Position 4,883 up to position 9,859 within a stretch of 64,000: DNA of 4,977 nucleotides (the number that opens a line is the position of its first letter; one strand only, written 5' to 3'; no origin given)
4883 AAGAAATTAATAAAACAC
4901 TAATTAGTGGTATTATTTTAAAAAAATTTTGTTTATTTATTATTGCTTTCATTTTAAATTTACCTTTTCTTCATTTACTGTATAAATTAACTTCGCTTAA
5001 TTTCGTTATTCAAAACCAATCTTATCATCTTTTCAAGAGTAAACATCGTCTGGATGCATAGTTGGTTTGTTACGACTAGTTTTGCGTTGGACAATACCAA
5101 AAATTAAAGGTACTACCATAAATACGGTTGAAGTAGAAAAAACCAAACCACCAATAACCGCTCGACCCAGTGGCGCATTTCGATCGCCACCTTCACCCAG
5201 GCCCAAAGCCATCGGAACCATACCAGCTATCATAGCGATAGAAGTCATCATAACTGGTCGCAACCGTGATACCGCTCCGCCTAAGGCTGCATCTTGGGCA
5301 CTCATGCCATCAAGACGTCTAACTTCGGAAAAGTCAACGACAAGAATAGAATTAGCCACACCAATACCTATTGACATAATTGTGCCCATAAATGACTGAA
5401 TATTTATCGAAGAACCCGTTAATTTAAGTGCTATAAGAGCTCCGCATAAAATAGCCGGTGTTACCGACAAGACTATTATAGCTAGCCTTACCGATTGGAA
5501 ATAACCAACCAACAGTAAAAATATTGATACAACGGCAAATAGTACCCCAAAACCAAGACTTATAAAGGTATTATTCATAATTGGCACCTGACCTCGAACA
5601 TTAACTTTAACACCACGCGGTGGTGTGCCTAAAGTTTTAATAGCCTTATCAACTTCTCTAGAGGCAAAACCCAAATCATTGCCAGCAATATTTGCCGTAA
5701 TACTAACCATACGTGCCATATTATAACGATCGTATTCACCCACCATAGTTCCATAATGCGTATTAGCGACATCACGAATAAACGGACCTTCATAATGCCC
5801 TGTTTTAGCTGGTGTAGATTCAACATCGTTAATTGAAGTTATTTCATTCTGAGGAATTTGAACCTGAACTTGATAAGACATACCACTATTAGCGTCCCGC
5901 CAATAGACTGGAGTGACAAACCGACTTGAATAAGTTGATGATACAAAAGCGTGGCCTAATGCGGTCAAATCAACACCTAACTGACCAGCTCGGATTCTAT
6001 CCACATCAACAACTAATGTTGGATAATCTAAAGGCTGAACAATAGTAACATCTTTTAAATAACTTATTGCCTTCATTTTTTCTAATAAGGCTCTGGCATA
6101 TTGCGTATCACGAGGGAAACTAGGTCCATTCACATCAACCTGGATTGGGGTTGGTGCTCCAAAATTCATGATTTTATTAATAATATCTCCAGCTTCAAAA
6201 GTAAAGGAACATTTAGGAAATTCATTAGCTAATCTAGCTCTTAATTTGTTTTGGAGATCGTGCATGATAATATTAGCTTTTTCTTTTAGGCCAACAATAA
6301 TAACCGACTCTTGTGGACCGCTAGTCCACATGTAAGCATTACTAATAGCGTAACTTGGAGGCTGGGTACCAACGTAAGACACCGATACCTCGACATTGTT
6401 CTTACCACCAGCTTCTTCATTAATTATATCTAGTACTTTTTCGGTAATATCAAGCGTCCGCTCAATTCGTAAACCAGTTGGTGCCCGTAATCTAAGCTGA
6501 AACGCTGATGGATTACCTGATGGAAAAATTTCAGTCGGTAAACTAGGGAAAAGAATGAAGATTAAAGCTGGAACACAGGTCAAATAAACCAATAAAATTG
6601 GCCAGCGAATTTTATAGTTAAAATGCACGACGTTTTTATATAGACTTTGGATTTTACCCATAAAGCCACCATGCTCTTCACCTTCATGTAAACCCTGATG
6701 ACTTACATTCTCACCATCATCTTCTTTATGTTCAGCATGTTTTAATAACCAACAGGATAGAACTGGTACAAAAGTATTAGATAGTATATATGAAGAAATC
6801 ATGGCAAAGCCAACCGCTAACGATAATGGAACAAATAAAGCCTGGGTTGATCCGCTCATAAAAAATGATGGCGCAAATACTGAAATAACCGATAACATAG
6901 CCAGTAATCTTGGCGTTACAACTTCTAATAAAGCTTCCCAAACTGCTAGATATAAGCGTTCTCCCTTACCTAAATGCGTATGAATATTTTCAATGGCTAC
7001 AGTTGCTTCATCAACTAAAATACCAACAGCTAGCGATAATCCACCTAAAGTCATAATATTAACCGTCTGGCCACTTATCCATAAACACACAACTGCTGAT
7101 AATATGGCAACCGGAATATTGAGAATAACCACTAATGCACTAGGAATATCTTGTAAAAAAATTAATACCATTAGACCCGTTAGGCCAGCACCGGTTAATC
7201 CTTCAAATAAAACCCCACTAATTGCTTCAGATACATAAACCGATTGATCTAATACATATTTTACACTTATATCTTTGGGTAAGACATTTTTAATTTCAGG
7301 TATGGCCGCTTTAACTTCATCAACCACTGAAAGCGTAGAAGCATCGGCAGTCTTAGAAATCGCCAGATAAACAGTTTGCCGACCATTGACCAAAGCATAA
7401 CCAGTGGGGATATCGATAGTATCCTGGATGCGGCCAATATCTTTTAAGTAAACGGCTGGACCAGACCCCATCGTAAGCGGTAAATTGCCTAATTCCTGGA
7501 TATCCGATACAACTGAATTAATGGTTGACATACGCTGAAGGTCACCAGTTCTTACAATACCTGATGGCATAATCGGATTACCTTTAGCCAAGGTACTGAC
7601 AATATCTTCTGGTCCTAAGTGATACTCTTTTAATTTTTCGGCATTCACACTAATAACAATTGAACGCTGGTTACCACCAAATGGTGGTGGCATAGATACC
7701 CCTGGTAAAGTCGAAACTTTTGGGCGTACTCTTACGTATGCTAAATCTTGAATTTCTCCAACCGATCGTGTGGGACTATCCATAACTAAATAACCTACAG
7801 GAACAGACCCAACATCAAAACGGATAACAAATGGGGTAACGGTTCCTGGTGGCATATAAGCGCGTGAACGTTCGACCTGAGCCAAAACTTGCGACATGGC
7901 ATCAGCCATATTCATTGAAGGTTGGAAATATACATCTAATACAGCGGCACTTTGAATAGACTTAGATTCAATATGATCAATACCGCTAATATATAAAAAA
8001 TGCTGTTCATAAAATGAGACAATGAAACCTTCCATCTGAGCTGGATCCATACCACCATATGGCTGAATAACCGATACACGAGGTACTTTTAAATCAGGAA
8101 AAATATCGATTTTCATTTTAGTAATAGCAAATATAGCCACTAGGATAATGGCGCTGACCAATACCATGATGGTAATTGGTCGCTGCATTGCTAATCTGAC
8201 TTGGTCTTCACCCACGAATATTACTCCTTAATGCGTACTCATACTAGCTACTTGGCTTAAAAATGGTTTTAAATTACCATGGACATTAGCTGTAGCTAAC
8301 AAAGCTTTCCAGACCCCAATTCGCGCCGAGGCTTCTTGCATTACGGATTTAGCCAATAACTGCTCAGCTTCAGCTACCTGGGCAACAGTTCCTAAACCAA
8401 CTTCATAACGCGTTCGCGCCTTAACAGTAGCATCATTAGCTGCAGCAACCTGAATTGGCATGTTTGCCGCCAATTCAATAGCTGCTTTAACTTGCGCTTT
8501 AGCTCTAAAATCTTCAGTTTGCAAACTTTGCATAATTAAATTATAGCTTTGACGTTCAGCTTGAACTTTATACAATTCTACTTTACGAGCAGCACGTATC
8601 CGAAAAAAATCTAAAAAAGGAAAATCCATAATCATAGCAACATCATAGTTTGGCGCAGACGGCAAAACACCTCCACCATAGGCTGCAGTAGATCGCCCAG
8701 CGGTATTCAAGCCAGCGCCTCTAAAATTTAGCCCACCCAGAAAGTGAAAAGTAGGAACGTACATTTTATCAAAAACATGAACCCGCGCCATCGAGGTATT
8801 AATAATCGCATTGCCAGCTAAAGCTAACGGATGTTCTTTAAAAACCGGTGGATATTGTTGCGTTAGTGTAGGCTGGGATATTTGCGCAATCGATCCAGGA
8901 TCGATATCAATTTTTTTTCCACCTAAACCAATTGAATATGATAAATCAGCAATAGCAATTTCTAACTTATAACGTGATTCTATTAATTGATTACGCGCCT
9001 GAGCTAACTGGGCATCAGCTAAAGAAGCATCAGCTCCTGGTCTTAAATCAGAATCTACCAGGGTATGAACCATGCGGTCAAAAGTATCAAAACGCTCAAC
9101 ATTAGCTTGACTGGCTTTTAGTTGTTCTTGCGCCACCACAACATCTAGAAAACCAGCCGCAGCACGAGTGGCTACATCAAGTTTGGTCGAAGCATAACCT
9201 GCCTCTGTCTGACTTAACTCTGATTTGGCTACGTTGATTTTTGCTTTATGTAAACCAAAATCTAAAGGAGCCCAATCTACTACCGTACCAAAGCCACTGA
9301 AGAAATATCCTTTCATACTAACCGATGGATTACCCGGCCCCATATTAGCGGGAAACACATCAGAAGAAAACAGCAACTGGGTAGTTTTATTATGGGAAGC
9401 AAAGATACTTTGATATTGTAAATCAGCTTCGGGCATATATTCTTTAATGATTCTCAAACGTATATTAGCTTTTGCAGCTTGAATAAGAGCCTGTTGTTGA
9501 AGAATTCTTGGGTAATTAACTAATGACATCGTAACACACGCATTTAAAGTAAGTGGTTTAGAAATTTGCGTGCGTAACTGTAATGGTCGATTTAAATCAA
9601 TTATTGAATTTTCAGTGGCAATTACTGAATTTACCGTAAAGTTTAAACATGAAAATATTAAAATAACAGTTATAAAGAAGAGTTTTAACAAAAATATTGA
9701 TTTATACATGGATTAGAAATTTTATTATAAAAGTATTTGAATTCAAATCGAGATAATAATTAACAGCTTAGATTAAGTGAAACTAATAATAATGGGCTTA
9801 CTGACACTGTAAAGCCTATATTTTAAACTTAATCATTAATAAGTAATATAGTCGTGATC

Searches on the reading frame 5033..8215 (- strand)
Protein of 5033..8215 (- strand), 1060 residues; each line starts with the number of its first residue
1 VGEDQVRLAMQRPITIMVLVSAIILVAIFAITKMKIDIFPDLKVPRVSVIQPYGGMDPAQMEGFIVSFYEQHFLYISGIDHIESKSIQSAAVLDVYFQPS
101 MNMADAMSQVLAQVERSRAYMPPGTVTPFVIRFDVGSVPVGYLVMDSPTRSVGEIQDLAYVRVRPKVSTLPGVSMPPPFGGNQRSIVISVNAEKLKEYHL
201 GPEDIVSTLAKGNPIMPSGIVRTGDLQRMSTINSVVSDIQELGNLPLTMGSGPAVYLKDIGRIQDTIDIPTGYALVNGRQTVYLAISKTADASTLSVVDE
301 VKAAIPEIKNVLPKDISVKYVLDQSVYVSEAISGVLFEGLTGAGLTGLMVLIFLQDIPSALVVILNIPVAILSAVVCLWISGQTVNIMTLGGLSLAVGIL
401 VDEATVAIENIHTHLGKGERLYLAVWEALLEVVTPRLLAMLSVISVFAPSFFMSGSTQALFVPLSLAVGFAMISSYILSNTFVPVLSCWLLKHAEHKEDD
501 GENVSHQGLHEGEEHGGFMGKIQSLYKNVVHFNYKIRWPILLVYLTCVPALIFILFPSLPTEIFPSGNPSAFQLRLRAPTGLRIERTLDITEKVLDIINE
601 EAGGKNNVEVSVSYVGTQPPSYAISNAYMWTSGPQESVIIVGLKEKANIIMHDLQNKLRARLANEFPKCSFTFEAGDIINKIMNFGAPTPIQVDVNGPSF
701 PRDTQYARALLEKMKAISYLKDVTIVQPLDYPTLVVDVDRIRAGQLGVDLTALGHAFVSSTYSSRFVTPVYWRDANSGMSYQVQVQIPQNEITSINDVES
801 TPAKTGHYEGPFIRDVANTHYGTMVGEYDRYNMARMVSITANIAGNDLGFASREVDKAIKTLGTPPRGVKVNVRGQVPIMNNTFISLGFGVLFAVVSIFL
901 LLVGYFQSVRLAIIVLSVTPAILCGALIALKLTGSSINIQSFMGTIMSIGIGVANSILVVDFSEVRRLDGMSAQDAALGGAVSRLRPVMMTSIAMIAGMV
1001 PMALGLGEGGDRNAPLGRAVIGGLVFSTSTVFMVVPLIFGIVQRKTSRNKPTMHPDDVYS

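Call 45: search_protein_families(library=pfam, proteins=[window:5033-8215:-], max_evalue=0.0001)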
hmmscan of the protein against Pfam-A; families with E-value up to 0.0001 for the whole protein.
window:5033-8215:- (1060 aa): 1 family
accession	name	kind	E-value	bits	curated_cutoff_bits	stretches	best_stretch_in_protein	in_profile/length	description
PF00873.25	ACR_tran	-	2.8e-173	578.6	28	1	7-1042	3-1020/1021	AcrB/AcrD/AcrF family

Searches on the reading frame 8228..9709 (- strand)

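Call 45: search_protein_families(library=pfam, proteins=[window:8228-9709:-], max_evalue=0.0001)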
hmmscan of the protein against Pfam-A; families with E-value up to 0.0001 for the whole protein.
window:8228-9709:- (493 aa): 1 family
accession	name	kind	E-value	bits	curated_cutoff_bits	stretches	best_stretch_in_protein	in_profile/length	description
PF02321.23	OEP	-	2.5e-27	96.3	22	2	55-261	1-187/187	Outer membrane efflux protein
